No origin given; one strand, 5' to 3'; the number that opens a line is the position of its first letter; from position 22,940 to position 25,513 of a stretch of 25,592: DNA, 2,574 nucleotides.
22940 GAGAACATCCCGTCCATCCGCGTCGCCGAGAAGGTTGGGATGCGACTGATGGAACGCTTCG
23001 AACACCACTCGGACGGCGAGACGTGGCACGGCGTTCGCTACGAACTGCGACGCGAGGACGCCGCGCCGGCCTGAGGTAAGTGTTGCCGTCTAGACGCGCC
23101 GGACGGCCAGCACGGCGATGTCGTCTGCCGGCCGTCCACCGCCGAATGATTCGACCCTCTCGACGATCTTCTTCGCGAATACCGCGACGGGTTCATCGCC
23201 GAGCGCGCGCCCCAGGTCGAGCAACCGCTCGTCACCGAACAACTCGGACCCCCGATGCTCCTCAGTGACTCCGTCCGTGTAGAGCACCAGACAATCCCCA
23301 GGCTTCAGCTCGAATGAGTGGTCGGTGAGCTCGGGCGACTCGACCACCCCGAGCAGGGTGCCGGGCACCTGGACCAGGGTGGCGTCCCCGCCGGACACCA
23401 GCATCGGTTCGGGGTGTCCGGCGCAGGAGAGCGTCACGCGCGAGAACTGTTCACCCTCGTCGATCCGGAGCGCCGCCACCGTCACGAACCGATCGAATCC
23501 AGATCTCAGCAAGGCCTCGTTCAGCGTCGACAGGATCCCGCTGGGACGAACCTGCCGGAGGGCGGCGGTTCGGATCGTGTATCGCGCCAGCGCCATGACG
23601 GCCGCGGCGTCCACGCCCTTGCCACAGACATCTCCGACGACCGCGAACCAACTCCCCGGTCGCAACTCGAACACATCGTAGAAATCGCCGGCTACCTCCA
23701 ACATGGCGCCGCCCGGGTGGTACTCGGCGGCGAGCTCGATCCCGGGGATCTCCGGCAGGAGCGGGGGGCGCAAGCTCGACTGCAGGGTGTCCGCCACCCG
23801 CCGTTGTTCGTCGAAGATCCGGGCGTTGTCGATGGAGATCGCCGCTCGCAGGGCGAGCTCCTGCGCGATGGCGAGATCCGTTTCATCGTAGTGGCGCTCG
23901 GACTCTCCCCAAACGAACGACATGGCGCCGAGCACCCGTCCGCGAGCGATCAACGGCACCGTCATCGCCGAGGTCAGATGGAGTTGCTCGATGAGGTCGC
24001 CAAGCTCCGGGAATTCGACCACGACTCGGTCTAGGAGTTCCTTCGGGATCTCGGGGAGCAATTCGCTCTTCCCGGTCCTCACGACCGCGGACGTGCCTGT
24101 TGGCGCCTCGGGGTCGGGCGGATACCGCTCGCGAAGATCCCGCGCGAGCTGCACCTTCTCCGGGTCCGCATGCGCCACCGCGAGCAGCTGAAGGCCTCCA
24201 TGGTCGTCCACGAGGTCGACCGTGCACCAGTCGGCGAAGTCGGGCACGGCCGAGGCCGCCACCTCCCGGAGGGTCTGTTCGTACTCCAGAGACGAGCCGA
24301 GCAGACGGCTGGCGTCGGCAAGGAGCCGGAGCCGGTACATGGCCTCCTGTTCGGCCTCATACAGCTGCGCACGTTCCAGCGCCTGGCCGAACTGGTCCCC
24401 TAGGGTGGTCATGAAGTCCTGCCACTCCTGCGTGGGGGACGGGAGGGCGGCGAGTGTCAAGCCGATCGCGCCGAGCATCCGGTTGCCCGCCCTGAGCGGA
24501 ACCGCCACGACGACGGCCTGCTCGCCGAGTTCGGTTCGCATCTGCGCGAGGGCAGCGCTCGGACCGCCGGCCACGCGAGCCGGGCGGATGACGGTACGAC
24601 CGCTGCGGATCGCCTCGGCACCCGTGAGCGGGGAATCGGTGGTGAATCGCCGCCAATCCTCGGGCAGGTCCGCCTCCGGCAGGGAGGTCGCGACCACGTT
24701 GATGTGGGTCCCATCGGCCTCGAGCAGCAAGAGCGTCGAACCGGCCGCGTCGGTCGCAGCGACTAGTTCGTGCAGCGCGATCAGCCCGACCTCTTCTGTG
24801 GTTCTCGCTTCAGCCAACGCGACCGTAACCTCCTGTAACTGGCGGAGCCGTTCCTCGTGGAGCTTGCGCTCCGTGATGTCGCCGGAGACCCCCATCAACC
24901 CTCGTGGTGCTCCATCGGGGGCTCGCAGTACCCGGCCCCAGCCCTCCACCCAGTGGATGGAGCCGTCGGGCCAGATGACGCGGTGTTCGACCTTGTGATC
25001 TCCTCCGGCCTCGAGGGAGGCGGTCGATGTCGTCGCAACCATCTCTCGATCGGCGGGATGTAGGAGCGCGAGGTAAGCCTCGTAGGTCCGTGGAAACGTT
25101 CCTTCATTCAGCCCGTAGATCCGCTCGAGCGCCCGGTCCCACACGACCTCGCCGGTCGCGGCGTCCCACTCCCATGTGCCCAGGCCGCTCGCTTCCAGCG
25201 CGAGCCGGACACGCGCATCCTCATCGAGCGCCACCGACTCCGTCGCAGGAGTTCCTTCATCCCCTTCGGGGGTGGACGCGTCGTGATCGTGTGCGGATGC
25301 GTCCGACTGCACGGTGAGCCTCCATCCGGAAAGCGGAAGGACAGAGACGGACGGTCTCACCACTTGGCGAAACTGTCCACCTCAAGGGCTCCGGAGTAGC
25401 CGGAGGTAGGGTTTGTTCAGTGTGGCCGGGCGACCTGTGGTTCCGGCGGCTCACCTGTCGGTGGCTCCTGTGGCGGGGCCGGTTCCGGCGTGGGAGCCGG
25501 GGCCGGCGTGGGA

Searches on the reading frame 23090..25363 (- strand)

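Call 17: search_protein_families(library=pfam, proteins=[window:23090-25363:-], max_evalue=0.001)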
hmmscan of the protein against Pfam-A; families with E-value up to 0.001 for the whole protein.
window:23090-25363:- (757 aa): 6 families
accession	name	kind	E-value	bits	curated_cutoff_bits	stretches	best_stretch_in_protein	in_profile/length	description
PF07228.17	SpoIIE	-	2e-46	158.8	25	1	569-756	2-191/192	Stage II sporulation protein E (SpoIIE)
PF13185.12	GAF_2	-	1.6e-22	80.6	28.6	2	360-512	3-136/136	GAF domain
PF01590.32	GAF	-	2.7e-17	64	22.4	2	362-511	3-133/133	GAF domain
PF08447.18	PAS_3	-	1.6e-16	60.8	25.6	1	73-159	2-88/89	PAS fold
PF13492.12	GAF_3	-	6.1e-16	59.5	27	2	195-331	8-129/129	GAF domain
PF00989.32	PAS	-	6.7e-05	23.3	22.6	1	51-161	2-111/113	PAS fold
